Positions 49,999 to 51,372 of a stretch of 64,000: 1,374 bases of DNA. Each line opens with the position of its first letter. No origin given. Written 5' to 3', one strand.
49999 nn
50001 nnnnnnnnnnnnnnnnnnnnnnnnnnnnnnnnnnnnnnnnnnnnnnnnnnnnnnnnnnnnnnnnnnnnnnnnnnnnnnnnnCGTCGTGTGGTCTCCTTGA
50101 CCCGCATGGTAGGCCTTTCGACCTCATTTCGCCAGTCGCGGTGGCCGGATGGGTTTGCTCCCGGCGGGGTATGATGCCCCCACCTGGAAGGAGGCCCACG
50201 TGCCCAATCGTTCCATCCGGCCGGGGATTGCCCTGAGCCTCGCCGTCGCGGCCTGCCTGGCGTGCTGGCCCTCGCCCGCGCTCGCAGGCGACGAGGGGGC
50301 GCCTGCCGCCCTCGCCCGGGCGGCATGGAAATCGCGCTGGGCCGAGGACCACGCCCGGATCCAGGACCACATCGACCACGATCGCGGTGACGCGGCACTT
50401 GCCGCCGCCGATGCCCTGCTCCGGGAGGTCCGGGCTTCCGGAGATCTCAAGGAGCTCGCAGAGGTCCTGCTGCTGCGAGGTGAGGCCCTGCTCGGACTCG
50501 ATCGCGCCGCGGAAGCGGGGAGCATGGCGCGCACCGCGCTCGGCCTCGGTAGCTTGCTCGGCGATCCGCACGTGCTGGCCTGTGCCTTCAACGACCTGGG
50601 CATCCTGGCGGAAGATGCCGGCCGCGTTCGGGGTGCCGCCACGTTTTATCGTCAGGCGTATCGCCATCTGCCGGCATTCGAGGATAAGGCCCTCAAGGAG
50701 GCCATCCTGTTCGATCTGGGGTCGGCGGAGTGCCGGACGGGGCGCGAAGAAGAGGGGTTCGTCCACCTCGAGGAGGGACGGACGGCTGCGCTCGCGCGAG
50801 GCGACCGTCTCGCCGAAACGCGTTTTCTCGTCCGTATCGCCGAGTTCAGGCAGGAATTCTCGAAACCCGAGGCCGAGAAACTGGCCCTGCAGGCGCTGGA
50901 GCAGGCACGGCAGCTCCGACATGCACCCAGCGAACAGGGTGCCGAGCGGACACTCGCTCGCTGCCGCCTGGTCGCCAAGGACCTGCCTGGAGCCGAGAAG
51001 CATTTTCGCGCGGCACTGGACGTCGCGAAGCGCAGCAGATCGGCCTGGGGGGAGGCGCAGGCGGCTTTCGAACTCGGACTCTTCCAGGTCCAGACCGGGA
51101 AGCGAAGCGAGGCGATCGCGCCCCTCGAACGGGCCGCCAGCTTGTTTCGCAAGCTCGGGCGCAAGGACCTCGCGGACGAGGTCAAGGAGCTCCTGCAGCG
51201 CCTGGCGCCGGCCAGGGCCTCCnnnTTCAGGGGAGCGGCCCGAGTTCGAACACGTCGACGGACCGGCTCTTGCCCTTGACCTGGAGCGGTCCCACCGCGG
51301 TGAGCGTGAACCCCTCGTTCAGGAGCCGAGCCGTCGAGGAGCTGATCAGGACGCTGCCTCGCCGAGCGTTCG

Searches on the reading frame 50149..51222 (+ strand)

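Call 33: search_protein_families(library=pfam, proteins=[window:50149-51222:+], max_evalue=0.01)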
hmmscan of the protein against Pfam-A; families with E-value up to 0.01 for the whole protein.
window:50149-51222:+ (358 aa): 2 families
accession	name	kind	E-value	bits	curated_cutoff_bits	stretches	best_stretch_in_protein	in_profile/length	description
PF13424.12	TPR_12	-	1.2e-12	48.2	30.1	2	267-335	7-77/77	Tetratricopeptide repeat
PF07719.23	TPR_2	-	0.00045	20.6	27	0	146-175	3-32/34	Tetratricopeptide repeat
